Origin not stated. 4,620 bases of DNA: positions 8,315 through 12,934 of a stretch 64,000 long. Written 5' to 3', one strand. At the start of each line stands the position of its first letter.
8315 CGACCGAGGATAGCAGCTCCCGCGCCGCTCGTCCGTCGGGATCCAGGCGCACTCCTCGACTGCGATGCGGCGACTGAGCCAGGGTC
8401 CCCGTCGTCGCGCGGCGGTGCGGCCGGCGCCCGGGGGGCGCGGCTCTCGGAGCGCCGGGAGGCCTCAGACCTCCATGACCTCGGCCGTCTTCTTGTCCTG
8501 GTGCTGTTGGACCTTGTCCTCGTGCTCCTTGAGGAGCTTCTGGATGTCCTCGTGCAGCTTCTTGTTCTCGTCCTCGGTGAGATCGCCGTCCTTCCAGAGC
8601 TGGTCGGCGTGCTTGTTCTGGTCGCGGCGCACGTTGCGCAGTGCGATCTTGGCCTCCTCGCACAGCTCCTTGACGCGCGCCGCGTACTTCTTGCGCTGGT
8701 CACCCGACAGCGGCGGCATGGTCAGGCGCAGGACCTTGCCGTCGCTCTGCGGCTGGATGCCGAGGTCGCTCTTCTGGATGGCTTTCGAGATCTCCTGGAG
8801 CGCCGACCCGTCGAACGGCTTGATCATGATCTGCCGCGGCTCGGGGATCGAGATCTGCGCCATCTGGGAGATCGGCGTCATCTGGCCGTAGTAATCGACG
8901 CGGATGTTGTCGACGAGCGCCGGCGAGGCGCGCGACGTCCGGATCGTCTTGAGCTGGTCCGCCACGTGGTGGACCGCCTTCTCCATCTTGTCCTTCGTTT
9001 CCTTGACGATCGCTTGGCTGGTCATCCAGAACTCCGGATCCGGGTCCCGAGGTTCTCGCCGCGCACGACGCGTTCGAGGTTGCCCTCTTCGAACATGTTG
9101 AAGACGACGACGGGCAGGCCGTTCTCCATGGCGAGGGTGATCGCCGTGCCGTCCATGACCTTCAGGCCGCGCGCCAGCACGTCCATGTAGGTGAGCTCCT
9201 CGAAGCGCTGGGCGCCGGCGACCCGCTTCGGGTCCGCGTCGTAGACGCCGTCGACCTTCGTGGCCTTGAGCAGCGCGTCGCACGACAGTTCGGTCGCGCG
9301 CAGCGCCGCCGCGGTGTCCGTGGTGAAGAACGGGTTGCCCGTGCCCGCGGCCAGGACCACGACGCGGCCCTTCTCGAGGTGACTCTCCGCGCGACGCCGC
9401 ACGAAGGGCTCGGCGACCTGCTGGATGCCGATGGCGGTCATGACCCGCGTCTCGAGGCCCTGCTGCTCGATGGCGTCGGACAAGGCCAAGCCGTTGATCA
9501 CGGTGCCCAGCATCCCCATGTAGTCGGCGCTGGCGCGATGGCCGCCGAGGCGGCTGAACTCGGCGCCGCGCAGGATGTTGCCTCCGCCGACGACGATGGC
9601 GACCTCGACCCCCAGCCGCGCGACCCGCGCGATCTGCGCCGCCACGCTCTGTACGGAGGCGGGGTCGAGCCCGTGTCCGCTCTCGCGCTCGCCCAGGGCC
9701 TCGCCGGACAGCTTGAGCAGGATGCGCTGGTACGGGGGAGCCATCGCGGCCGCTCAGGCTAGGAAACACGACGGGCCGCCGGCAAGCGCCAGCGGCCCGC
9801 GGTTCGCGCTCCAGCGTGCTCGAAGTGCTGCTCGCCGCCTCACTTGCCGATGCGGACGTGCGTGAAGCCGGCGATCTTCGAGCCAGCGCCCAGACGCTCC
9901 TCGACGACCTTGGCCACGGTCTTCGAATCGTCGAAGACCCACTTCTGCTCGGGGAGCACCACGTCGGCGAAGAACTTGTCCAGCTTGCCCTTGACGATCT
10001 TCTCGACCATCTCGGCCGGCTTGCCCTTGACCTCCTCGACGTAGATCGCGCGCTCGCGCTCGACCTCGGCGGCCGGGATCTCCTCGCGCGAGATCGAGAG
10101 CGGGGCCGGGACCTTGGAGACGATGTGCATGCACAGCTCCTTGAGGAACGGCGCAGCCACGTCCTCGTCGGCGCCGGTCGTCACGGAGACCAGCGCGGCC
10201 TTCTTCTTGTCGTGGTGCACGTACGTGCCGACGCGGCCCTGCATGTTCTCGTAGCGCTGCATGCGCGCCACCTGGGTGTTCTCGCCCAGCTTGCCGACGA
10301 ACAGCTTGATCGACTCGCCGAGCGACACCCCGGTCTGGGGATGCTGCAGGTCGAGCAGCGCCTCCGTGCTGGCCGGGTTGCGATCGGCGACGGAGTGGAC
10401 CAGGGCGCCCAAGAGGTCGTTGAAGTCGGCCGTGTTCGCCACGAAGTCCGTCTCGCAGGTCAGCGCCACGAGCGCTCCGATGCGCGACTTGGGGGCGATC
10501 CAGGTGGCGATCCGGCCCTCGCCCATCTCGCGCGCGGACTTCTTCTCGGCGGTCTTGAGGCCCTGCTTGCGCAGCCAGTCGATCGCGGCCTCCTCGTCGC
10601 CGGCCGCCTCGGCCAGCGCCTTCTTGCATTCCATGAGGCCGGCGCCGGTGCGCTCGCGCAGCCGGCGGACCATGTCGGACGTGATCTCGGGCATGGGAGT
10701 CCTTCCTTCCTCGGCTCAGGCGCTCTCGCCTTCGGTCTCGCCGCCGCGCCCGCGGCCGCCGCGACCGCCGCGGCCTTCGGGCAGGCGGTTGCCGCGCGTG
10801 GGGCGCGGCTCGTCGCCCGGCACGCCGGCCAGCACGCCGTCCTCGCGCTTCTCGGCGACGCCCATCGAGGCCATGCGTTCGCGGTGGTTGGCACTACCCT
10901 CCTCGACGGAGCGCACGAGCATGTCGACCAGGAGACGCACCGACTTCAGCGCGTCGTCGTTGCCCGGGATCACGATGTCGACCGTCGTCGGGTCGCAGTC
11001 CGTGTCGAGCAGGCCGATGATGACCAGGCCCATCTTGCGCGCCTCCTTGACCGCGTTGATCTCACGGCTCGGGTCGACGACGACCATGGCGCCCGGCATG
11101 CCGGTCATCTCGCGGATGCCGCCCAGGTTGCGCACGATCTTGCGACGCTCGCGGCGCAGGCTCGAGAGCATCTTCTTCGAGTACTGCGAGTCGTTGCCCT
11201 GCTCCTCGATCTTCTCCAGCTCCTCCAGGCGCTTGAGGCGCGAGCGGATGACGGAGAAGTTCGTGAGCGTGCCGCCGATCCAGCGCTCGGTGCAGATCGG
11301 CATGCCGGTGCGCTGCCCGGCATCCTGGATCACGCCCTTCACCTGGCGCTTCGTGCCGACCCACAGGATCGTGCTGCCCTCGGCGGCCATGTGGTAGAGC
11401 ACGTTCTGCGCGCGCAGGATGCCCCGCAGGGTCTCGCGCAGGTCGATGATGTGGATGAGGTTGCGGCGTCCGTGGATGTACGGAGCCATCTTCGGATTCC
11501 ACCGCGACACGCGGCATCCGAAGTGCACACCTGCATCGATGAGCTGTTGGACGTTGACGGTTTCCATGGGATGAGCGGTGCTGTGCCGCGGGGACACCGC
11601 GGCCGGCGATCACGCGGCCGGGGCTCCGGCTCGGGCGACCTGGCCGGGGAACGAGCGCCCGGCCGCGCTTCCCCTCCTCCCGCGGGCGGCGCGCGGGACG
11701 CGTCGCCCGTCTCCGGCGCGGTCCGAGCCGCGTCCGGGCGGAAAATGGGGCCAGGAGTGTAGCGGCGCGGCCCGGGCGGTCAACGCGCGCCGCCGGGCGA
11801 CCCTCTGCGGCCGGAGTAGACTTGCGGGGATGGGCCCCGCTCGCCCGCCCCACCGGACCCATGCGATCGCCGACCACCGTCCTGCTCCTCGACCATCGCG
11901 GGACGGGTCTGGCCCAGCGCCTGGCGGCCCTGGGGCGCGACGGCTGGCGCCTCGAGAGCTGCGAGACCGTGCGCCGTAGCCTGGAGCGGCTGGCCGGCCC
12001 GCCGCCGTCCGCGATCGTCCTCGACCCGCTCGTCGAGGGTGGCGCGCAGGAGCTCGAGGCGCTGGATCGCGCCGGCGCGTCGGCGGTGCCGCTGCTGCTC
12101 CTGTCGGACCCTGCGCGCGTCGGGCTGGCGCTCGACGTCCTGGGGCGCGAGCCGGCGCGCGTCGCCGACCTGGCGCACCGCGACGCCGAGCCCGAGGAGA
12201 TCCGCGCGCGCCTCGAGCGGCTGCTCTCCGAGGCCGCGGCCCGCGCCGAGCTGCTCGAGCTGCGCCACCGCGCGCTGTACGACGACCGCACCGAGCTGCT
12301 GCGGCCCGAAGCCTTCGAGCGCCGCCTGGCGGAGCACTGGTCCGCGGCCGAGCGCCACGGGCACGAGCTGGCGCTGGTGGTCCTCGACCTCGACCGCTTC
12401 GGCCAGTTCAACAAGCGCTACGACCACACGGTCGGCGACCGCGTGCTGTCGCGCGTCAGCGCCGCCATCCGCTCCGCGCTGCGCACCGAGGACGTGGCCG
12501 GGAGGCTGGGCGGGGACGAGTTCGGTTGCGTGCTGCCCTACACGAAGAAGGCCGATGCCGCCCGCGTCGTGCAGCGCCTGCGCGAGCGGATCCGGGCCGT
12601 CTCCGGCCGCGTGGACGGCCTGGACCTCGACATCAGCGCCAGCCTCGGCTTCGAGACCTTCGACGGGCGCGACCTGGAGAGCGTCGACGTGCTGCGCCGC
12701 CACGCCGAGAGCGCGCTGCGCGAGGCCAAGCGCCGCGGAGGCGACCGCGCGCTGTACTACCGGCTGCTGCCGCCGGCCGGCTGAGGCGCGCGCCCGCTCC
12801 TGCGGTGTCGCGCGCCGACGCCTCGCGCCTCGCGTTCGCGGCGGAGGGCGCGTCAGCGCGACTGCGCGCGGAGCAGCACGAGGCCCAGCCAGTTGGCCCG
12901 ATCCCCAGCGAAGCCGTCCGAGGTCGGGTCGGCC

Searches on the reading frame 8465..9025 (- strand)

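Call 15: search_protein_families(library=pfam, proteins=[window:8465-9025:-], max_evalue=0.001)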
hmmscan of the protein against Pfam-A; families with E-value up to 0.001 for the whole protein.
window:8465-9025:- (186 aa): 1 family
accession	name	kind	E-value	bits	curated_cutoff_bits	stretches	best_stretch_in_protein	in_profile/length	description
PF01765.24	RRF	-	4.8e-58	196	29.7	1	23-184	3-164/164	Ribosome recycling factor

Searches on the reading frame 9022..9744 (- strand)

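Call 15: search_protein_families(library=pfam, proteins=[window:9022-9744:-], max_evalue=0.001)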
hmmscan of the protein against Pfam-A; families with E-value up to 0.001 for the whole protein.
window:9022-9744:- (240 aa): 1 family
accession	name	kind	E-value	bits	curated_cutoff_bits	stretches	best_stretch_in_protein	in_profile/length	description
PF00696.33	AA_kinase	-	9.5e-36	124.1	24.9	1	7-216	2-234/234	Amino acid kinase family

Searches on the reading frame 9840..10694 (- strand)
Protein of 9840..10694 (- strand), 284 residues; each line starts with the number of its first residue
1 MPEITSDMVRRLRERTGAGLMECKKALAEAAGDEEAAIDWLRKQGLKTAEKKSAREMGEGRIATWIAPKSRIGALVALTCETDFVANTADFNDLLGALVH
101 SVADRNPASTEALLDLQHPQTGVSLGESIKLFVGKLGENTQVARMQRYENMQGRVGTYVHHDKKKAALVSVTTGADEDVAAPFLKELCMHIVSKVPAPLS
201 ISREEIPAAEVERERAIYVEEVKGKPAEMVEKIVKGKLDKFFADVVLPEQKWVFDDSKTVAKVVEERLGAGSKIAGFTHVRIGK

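Call 15: search_protein_families(library=pfam, proteins=[window:9840-10694:-], max_evalue=0.001)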
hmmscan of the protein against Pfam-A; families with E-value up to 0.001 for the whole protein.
window:9840-10694:- (284 aa): 2 families
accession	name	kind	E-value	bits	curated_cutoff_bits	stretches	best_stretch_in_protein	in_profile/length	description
PF00889.24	EF_TS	-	2.8e-49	167.9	27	1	73-283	1-203/204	Elongation factor TS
PF25025.1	EF-Ts_N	-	3.7e-05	24.1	33.2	1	8-45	16-54/60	Elongation factor Ts, mitochondrial, N-terminal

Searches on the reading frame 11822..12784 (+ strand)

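Call 16: search_protein_families(library=pfam, proteins=[window:11822-12784:+], max_evalue=0.001)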
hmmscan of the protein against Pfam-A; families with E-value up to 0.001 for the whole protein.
window:11822-12784:+ (320 aa): 1 family
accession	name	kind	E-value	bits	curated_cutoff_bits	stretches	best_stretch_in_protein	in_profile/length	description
PF00990.26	GGDEF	-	2.4e-33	115.6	23.8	1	151-308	1-160/161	Diguanylate cyclase, GGDEF domain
